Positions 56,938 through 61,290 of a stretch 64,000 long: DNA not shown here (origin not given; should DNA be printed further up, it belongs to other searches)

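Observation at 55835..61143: Translationally coupled AAA_14/DUF4143 ATPase plus giant STAND NTPase with a C-terminal nuclease-like module: candidate two-gene defence system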

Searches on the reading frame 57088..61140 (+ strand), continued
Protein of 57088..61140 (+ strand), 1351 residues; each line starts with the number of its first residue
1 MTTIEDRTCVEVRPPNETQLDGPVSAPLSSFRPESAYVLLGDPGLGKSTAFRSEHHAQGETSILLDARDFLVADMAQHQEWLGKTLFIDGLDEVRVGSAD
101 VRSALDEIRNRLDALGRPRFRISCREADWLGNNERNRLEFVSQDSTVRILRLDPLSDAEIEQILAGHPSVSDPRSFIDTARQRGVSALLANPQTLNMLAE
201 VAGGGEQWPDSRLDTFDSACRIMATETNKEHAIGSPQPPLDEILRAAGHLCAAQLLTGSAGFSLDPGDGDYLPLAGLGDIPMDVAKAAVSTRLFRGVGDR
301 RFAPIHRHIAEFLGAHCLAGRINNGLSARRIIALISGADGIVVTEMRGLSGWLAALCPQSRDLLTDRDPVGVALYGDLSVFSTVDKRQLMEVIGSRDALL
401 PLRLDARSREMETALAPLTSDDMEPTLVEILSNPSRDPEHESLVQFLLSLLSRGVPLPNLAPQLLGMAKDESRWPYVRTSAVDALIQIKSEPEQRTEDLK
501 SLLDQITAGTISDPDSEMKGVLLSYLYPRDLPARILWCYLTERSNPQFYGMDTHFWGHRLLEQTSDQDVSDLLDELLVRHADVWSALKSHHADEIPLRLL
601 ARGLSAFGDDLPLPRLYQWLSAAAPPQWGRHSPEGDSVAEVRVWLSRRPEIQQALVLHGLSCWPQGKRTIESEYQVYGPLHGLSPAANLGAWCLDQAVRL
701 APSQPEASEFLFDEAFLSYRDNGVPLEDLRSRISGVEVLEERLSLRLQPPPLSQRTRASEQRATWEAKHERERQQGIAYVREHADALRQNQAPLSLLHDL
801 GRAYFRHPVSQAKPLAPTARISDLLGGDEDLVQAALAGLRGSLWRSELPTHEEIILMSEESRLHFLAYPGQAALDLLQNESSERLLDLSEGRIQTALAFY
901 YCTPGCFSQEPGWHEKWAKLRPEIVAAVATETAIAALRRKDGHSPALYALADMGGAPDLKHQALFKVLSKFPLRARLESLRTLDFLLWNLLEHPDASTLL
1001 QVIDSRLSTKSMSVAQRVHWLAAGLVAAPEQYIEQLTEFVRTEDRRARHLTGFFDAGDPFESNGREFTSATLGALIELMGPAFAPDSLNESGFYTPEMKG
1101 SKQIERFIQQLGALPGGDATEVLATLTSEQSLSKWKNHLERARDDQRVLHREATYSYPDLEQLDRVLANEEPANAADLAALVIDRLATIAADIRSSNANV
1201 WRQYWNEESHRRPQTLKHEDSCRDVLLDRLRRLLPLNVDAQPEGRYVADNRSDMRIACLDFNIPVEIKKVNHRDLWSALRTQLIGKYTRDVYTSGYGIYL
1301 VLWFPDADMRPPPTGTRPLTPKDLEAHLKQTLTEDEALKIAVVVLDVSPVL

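Call 72: find_encoding_contigs(protein=P0001, flank=10000, max_places=3)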
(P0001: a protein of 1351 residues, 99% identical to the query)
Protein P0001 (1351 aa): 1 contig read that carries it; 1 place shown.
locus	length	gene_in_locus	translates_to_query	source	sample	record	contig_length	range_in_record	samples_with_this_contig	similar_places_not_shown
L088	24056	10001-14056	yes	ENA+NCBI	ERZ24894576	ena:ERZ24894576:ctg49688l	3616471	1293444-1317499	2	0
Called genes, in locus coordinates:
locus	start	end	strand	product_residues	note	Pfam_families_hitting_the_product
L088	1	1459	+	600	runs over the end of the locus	-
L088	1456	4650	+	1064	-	-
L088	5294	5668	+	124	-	PF13340:DUF4096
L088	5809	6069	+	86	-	PF01609:DDE_Tnp_1 (weak), PF13586:DDE_Tnp_1_2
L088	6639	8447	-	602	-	PF02463:SMC_N (faint), PF11398:DUF2813 (faint), PF13175:AAA_15, PF13476:AAA_23 (weak), PF13555:AAA_29 (faint), PF13175:AAA_15, PF13304:AAA_21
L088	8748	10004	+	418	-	PF13191:AAA_16 (faint), PF13173:AAA_14, PF13401:AAA_22 (weak), PF13635:DUF4143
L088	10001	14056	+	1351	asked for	PF28130:DUF8371 (faint)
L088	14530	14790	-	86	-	PF01609:DDE_Tnp_1 (weak), PF13586:DDE_Tnp_1_2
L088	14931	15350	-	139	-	PF13340:DUF4096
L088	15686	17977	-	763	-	PF02463:SMC_N (faint), PF13166:AAA_13, PF13304:AAA_21 (faint)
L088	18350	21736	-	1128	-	PF07693:KAP_NTPase, PF13191:AAA_16 (weak)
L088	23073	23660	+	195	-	-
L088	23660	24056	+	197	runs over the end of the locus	-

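Call 82: find_homologous_proteins(query=L082:5280-9200:+)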
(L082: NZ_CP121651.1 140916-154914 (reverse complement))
Query L082:5280-9200:+ (1307 aa): 485 proteins with E <= 0.001 among 8000 candidates; the best 120 are listed.
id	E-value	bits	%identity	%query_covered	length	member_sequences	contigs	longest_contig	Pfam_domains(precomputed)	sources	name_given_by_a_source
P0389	0.0e+0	2954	100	100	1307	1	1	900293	-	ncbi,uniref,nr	ncbi:hypothetical protein QA640_44510 (plasmid) [Bradyrhizobium sp. CB82]|uniref:hypothetical protei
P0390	0.0e+0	2168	75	98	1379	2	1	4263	-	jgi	-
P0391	0.0e+0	2102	74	95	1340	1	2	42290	PF28130.1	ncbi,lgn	-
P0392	0.0e+0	2094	71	99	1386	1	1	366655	-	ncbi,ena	-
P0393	0.0e+0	2004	68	99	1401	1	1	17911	-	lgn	-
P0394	0.0e+0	1933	67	97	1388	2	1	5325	PF28130.1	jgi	-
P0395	0.0e+0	1817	65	95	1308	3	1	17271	PF28130.1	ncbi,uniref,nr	ncbi:hypothetical protein [Pseudorhodoplanes sp.]|uniref:hypothetical protein n=1 Tax=Pseudorhodopla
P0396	0.0e+0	1758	63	95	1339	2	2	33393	PF28130.1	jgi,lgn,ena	-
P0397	0.0e+0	1728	60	100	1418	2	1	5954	-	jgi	jgi:predicted NACHT family NTPase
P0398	0.0e+0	1678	59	100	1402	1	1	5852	-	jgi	jgi:predicted NACHT family NTPase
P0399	0.0e+0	1630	58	97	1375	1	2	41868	PF28130.1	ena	-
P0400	0.0e+0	1570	57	95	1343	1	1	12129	-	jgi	jgi:predicted NACHT family NTPase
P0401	0.0e+0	1438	54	95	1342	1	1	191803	PF28130.1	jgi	jgi:predicted NACHT family NTPase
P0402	0.0e+0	1405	52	96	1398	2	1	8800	PF28130.1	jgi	-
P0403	0.0e+0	1398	52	95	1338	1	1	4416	PF28130.1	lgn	-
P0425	0.0e+0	1323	50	95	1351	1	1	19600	PF28130.1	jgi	jgi:predicted NACHT family NTPase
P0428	0.0e+0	1318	50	95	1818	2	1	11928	PF19269.5,PF00749.28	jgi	jgi:glutamyl-tRNA synthetase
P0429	0.0e+0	1318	50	95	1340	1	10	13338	PF28130.1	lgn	-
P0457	0.0e+0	1283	50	95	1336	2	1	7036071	PF28130.1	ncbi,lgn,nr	ncbi:NACHT domain-containing NTPase [Mesorhizobium japonicum]|nr:NACHT domain-containing NTPase [Mes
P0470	0.0e+0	1271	49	95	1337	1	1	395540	-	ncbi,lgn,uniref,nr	ncbi:putative NACHT family NTPase [Rhodopseudomonas rhenobacensis]|uniref:Putative NACHT family NTPa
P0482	0.0e+0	1254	49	95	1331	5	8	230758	-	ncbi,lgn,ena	ncbi:hypothetical protein MCBRY_001080 [Methylocystis bryophila]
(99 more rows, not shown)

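Call 83: find_encoding_contigs(protein=P0457, flank=6000, max_places=1)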
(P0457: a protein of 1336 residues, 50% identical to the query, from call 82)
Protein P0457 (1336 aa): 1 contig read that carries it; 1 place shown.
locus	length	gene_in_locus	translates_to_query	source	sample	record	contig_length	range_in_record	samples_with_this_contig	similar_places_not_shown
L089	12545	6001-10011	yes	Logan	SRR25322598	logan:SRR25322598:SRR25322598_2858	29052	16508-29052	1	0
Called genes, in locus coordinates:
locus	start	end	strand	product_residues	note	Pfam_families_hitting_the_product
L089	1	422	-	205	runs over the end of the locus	PF01545:Cation_efflux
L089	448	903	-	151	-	-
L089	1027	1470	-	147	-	PF08327:AHSA1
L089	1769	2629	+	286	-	PF00941:FAD_binding_5, PF03450:CO_deh_flav_C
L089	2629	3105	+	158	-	PF00111:Fer2, PF01799:Fer2_2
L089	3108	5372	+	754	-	PF01315:Ald_Xan_dh_C, PF02738:MoCoBD_1, PF20256:MoCoBD_2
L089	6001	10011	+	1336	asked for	PF28130:DUF8371 (weak)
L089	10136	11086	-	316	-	PF02423:OCD_Mu_crystall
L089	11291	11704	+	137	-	PF08883:DOPA_dioxygen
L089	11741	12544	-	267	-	?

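Call 84: find_encoding_contigs(protein=P0470, flank=6000, max_places=1)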
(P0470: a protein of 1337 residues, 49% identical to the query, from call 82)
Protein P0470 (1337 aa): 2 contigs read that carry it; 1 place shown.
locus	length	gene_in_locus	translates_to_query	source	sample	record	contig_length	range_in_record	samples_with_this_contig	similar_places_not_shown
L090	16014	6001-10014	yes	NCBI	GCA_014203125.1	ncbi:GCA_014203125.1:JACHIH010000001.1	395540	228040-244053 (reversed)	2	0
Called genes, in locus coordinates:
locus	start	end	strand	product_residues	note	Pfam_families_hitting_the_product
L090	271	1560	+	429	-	PF13356:Arm-DNA-bind_3, PF22022:Phage_int_M, PF00589:Phage_integrase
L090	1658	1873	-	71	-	PF05930:Phage_AlpA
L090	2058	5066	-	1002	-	PF03389:MobA_MobL, PF01443:Viral_helicase1 (faint), PF13086:AAA_11 (faint), PF13245:AAA_19, PF13604:AAA_30, PF22232:TraI_hel_assoc_N (weak), PF18335:SH3_13 (weak)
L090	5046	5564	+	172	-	PF06412:TraD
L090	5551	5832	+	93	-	PF06412:TraD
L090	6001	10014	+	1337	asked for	-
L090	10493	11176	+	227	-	PF00092:VWA, PF13519:VWA_2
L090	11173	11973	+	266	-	PF13672:PP2C_2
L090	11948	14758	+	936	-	PF00069:Pkinase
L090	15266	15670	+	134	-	PF01555:N6_N4_Mtase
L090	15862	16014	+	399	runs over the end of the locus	PF20283:CTD7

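Call 85: find_encoding_contigs(protein=P0482, flank=6000, max_places=1)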
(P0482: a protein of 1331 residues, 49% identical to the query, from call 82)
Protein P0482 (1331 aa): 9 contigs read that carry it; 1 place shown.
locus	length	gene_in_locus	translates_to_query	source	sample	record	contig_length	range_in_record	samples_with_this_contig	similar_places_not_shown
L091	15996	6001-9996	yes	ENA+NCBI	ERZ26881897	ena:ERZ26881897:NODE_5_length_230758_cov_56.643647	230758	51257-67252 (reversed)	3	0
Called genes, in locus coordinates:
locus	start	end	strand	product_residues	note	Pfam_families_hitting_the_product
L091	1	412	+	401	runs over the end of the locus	PF03743:TrbI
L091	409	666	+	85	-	PF10038:DUF2274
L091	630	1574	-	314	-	PF00126:HTH_1, PF03466:LysR_substrate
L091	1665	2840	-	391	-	PF13784:Fic_N, PF02661:Fic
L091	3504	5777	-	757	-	PF00912:Transgly, PF00905:Transpeptidase, PF06832:BiPBP_C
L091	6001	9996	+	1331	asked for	-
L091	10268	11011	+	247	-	PF01578:Cytochrom_C_asm, PF27518:CcmC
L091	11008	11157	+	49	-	PF04995:CcmD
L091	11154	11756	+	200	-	PF08534:Redoxin, PF00578:AhpC-TSA, PF00085:Thioredoxin (faint)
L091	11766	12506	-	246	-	PF01925:TauE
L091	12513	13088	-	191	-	PF00440:TetR_N (weak), PF13305:TetR_C_33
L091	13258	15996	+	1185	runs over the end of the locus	PF07690:MFS_1, PF01553:Acyltransferase, PF00501:AMP-binding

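Call 90: search_protein_families(library=pfam, proteins=[L021:11410-15426:+, L005:10158-13106:-, L001:990-4424:+, L012:759-4292:+, L007:10507-14460:-, L073:7089-12227:+], max_evalue=0.0001)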
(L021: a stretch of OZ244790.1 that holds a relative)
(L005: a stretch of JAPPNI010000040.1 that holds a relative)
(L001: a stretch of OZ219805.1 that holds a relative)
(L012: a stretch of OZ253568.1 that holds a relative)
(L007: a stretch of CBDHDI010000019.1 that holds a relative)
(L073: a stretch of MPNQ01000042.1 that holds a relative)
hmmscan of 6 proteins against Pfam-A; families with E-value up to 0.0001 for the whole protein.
L021:11410-15426:+ (1339 aa): 3 families
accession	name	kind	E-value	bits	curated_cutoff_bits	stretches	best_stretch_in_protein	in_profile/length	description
PF07669.17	Eco57I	-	8.1e-20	72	25.3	1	586-801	2-89/171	Eco57I restriction-modification methylase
PF02384.22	N6_Mtase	-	5.6e-06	26.3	20.4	0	434-520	22-69/311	N-6 DNA Methylase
PF20473.4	MmeI_Mtase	-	4.6e-05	23.2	27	0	483-610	7-88/259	MmeI, DNA-methyltransferase domain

L005:10158-13106:- (983 aa): 0 families

L001:990-4424:+ (1145 aa): 1 family
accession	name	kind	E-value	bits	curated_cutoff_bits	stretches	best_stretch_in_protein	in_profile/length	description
PF02985.28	HEAT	-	1.2e-06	28.6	23.5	0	865-889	4-28/31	HEAT repeat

L012:759-4292:+ (1178 aa): 5 families
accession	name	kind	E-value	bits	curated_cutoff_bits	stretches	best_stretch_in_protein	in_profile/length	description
PF00270.35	DEAD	-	2.8e-25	89.4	26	1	615-776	1-164/167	DEAD/DEAH box helicase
PF17757.6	UvrB_inter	-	9.2e-24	83.8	22.9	1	139-224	1-87/91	UvrB interaction domain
PF03461.20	TRCF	-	3.2e-22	79.1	25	1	1014-1099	1-86/95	TRCF domain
PF02559.22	CarD_TRCF_RID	-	8.8e-20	71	23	1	490-546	1-57/57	CarD-like/TRCF RID domain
PF00271.37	Helicase_C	-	2.4e-19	70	23.5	1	816-918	6-108/110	Helicase conserved C-terminal domain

L007:10507-14460:- (1318 aa): 2 families
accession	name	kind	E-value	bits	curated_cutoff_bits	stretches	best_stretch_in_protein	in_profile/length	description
PF25199.1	nSTAND_NTPase5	-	2.7e-06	27.7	34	1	277-409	3-138/145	Novel STAND NTPase 5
PF13191.12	AAA_16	-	5.1e-05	24.3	32.6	1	296-337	5-51/167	AAA ATPase domain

L073:7089-12227:+ (1713 aa): 7 families
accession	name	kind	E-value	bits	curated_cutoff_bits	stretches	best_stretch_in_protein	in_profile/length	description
PF00580.27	UvrD-helicase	-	4.7e-40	138.4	23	2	1096-1190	2-95/271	UvrD/REP helicase N-terminal domain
PF00270.35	DEAD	-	2.5e-33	115.6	26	1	305-475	1-164/167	DEAD/DEAH box helicase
PF00271.37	Helicase_C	-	1.4e-23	83.7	23.5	1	522-626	9-109/110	Helicase conserved C-terminal domain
PF13245.12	AAA_19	-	5.5e-23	82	25.1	1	1099-1283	1-134/134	AAA domain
PF13361.12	UvrD_C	-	1.2e-12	48.4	25.6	1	1511-1567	287-347/350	UvrD-like helicase C-terminal domain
PF13538.12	UvrD_C_2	-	3.2e-08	33.7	27.4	1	1513-1565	4-51/52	UvrD-like helicase C-terminal domain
PF04851.21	ResIII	-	1.2e-06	28.9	22.5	0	305-451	5-149/164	Type III restriction enzyme, res subunit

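Call 104: find_related_loci(query=A1, collection=viral_contigs, flank=6000)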
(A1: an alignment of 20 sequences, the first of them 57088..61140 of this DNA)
Query A1 (1351 aa) in viral_contigs; peptide patterns used: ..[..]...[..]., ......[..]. (x = any residue, [..] = any of these).
15 stretches matched a pattern; 2 encode a relative of the query (tblastn E <= 1e-3); 2 distinct loci.
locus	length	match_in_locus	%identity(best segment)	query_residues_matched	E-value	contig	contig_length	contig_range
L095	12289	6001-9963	33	25-1348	0e+0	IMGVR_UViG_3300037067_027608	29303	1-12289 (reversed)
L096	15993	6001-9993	30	25-1348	1e-126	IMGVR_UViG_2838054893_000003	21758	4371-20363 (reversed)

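Call 107: find_related_loci(query=L095:5938-9987:+, collection=metagenome_contigs, flank=3000)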
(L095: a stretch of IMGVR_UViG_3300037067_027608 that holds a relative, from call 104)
Query L095:5938-9987:+ (1350 aa) in metagenome_contigs; peptide patterns used: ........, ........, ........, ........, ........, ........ (x = any residue, [..] = any of these).
16 stretches matched a pattern; 1 encode a relative of the query (tblastn E <= 1e-3); 1 distinct loci.
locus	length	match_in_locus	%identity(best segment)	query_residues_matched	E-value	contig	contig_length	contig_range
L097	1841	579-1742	96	447-834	0e+0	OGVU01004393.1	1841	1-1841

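Call 109: search_protein_families(library=ncbifam, proteins=[L095:5938-9987:+, L096:6001-9993:+], max_evalue=0.00001)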
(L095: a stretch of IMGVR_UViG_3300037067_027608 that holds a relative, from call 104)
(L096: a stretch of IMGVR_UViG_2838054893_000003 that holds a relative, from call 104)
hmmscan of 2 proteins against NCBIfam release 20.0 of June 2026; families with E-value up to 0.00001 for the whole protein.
L095:5938-9987:+ (1350 aa): 2 families
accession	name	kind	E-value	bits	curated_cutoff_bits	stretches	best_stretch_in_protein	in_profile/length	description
NF058535.1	antiphage_EruA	equivalog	0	1040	1000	1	8-1342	1-1318/1318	NACHT domain-containing antiphage protein EruA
NF058534.1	antiphage_HyoA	equivalog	1.5e-39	135.4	1200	1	137-1323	198-1401/1430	NACHT domain-containing antiphage protein HyoA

L096:6001-9993:+ (1331 aa): 2 families
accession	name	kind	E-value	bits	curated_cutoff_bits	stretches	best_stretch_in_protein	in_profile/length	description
NF058535.1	antiphage_EruA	equivalog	1.2e-240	802.2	1000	1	5-1331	19-1318/1318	NACHT domain-containing antiphage protein EruA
NF058534.1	antiphage_HyoA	equivalog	4.2e-44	150.6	1200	1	122-1313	203-1405/1430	NACHT domain-containing antiphage protein HyoA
